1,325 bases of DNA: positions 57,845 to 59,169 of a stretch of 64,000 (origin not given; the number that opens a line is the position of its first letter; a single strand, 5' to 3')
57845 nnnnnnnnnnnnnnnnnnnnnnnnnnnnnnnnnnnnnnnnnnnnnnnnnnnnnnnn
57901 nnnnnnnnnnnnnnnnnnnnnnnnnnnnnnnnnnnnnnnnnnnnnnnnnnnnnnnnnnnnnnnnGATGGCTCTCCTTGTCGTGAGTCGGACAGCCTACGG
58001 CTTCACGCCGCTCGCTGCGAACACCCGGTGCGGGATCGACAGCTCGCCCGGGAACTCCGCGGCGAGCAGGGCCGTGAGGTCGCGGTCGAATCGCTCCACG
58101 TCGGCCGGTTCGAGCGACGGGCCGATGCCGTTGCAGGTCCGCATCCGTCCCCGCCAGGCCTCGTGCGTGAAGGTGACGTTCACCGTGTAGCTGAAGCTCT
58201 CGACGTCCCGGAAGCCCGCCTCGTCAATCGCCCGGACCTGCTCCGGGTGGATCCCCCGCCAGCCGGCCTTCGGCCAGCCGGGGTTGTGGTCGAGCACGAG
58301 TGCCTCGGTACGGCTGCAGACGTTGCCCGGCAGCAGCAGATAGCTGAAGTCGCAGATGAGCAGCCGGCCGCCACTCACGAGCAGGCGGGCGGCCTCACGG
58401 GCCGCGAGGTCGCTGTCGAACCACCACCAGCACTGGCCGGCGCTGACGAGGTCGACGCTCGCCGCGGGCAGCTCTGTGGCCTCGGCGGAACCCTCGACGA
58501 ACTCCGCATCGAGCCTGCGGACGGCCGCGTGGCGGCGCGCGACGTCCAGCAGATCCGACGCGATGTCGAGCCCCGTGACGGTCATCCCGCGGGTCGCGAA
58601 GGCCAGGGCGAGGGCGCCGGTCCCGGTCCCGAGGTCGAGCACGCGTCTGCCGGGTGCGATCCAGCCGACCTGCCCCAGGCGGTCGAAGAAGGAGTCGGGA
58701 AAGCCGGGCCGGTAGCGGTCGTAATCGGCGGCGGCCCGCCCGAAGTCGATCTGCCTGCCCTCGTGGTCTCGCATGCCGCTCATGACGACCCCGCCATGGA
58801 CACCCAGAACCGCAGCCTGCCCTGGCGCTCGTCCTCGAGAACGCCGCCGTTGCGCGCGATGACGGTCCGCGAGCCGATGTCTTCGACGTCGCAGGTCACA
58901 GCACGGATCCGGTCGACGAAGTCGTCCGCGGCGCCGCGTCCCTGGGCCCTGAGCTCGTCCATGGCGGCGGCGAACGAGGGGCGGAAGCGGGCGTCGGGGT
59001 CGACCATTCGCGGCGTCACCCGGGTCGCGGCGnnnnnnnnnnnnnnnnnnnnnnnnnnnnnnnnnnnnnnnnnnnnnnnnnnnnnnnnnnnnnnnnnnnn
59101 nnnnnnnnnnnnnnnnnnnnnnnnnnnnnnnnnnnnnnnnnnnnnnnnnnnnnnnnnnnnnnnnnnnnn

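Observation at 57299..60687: ASCH-GNAT fusion in an operon with a second GNAT, a SAM methyltransferase and peptidase E: possible acyl-nucleobase/nucleoside modification or salvage module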

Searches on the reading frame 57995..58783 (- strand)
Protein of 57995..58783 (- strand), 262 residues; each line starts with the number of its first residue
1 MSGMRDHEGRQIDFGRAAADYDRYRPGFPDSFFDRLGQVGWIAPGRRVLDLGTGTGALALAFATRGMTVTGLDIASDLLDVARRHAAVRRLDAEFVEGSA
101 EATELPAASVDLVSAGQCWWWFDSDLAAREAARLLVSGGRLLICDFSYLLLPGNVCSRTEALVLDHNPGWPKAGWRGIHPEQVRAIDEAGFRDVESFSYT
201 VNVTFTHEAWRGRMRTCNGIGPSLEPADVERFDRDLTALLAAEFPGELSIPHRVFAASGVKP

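Call 4: search_protein_families(library=pfam, proteins=[window:57995-58783:-], max_evalue=0.01)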
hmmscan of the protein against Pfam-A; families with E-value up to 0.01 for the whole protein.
window:57995-58783:- (262 aa): 9 families
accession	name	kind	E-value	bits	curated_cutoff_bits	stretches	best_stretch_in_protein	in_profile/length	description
PF08241.18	Methyltransf_11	-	1.5e-18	67.7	21.2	1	49-143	1-95/95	Methyltransferase domain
PF13649.12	Methyltransf_25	-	2e-17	64.1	27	1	48-139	1-97/97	Methyltransferase domain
PF13847.12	Methyltransf_31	-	4e-14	53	27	1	44-160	3-127/145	Methyltransferase domain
PF13489.12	Methyltransf_23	-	1.5e-10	41.5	27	1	21-157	1-124/164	Methyltransferase domain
PF01209.24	Ubie_methyltran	-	6.5e-10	39.2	20.1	1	44-151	47-159/233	ubiE/COQ5 methyltransferase family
PF08242.18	Methyltransf_12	-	1.1e-09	39.3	30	1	49-141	1-98/98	Methyltransferase domain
PF05175.20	MTS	-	0.00012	22.2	23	1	45-102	32-92/170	Methyltransferase small domain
PF06325.19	PrmA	-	0.00047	20.2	22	1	43-113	160-230/296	Ribosomal protein L11 methyltransferase (PrmA)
PF00891.24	Methyltransf_2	-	0.0015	18.3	22.3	1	46-114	64-132/210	O-methyltransferase domain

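Call 5: search_protein_families(library=ncbifam, proteins=[window:57995-58783:-], max_evalue=0.01)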
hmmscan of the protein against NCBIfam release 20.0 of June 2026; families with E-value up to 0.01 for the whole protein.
window:57995-58783:- (262 aa): 46 families (the best 25 are shown)
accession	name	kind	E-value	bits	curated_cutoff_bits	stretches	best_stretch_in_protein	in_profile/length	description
NF043040.1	corrin_prot_MT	hypoth_equivalog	1.6e-17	63.7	180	1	42-145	39-149/216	corrinoid protein-associated methyltransferase CpaM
NF045667.1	MTase_DVU1556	equivalog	6.2e-14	51.9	155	1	34-146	12-122/213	DVU_1556 family methyltransferase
TIGR01934.1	MenG_MenH_UbiE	subfamily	1.2e-13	50.9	158.35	1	44-147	39-145/223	ubiquinone/menaquinone biosynthesis methyltransferase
NF041537.1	ArsM_AhpD_UU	exception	2.4e-13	49.6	510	1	39-146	71-183/345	arsenite methyltransferase/AhpD domain selenoprotein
NF047649.1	MTase_UXPK_star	exception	2.4e-12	46.5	460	1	39-147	72-185/283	methyltransferase/UXPK-star double selenoprotein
NF001242.0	PRK00216.1-3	equivalog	2.5e-11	43.5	351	1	46-148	72-180/258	bifunctional demethylmenaquinone methyltransferase/2-methoxy-6-polyprenyl-1,4-benzoquinol methylase UbiE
NF001244.0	PRK00216.1-5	equivalog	3.1e-11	43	216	1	44-147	48-157/236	bifunctional demethylmenaquinone methyltransferase/2-methoxy-6-polyprenyl-1,4-benzoquinol methylase UbiE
NF001790.0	PRK00517.3-3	equivalog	3.3e-11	43.1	269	1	43-143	121-223/262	50S ribosomal protein L11 methyltransferase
TIGR02072.1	BioC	equivalog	9.9e-11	41.9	184.95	1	14-147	2-136/244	malonyl-ACP O-methyltransferase BioC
NF008823.0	PRK11873.1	subfamily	7.2e-10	38.8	263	1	42-147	75-185/272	arsenite methyltransferase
NF001241.0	PRK00216.1-2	equivalog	1.5e-09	37.8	327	1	42-149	49-153/231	demethylmenaquinone methyltransferase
NF007610.0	PRK10258.1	equivalog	1.9e-09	37.3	342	1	13-142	12-137/251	malonyl-ACP O-methyltransferase BioC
NF052510.1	methyltran_MpqE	exception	7.3e-09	35.3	335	1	44-147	46-155/234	methyl-plastoquinone biosynthesis methyltransferase MpqE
NF001240.0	PRK00216.1-1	equivalog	1.2e-08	34.3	378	1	42-148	61-173/251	bifunctional demethylmenaquinone methyltransferase/2-methoxy-6-polyprenyl-1,4-benzoquinol methylase UbiE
NF041536.1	ArsM_DUF2284_UU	exception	1.4e-08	33.5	575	1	39-146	71-183/459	arsenite methyltransferase/DUF2284 domain selenoprotein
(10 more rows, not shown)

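Call 38: list_cluster_members(proteins=[P0001, P0121, window:57995-58783:-, window:57299-57964:-, window:60145-60687:-])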
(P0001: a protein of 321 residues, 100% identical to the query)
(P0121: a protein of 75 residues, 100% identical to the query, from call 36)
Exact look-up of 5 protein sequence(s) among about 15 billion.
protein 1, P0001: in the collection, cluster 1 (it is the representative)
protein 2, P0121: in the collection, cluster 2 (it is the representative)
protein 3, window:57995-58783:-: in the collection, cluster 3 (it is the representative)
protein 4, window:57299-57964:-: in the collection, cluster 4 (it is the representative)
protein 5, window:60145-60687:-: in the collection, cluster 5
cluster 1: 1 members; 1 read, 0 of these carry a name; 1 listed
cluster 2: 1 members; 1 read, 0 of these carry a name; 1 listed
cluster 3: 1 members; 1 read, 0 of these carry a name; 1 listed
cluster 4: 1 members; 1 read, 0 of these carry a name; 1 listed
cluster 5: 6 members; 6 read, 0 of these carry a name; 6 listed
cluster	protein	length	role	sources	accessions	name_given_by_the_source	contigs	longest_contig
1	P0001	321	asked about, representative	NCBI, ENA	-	-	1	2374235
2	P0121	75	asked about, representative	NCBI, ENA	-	-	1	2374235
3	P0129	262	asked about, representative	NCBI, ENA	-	-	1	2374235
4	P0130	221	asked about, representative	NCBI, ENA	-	-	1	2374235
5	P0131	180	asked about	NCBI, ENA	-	-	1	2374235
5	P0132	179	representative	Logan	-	-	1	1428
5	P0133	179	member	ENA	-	-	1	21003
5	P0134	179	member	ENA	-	-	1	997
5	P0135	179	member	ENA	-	-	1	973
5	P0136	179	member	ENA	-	-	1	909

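Call 73: find_related_loci(query=window:57995-58783:-, collection=metagenome_contigs, flank=5000)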
Query window:57995-58783:- (262 aa) in metagenome_contigs; peptide patterns used: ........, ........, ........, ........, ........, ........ (x = any residue, [..] = any of these).
322 stretches matched a pattern; 77 encode a relative of the query (tblastn E <= 1e-3); 77 distinct loci.
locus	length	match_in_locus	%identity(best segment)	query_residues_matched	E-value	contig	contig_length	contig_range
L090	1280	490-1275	84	1-262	9e-159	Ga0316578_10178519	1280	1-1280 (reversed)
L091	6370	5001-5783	79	2-262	8e-138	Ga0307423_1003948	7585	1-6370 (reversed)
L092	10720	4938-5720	79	2-262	8e-138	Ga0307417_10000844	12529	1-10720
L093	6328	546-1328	79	2-262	2e-137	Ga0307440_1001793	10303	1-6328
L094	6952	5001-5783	79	2-262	2e-137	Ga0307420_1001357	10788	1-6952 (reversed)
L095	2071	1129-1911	79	2-262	3e-146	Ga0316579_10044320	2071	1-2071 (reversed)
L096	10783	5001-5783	77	2-262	5e-136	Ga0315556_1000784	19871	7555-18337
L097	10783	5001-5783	77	2-262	5e-136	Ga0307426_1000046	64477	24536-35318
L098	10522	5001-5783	77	2-262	8e-133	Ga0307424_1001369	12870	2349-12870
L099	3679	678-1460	75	2-262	5e-135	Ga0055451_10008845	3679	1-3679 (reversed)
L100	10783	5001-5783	74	2-262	7e-124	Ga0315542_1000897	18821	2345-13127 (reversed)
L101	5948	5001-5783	69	2-262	2e-122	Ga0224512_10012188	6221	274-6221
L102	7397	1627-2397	70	6-262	7e-121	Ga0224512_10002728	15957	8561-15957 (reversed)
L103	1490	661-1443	69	1-261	2e-130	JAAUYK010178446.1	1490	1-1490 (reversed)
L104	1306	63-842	68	2-261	9e-130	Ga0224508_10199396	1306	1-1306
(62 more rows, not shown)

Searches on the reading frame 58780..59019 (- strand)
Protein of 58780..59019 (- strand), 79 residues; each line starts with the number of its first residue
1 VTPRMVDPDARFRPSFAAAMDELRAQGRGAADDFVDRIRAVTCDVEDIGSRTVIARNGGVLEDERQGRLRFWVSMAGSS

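Call 4: search_protein_families(library=pfam, proteins=[window:58780-59019:-], max_evalue=0.01)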
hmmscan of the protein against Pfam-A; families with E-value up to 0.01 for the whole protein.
window:58780-59019:- (79 aa): 0 families

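Call 5: search_protein_families(library=ncbifam, proteins=[window:58780-59019:-], max_evalue=0.01)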
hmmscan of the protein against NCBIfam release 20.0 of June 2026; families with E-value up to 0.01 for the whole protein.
window:58780-59019:- (79 aa): 0 families

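Call 35: search_protein_families(library=pfam, proteins=[window:58780-59019:-], max_evalue=10)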
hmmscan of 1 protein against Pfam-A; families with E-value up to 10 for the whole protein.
window:58780-59019:- (79 aa): 0 families

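Call 36: find_homologous_proteins(query=window:58780-59019:-, max_evalue=0.01)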
Query window:58780-59019:- (79 aa): 8 proteins with E <= 0.01 among 15 candidates.
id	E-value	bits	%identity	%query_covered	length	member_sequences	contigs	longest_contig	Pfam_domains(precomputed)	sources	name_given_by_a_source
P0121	2.9e-41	156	100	95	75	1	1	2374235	-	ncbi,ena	-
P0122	4.8e-10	57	55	76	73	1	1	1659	PF13302.14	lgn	-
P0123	1.3e-9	56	75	46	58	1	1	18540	-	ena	-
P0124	2.1e-9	55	54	86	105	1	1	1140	PF13302.14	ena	-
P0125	2.4e-9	55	72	46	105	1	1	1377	PF13302.14,PF00583.32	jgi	jgi:predicted acetyltransferase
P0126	2.7e-9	55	82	42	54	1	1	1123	-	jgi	jgi:predicted acetyltransferase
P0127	2.7e-9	55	82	42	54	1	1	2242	-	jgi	jgi:predicted acetyltransferase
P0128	2.3e-8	52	79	42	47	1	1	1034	-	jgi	jgi:predicted acetyltransferase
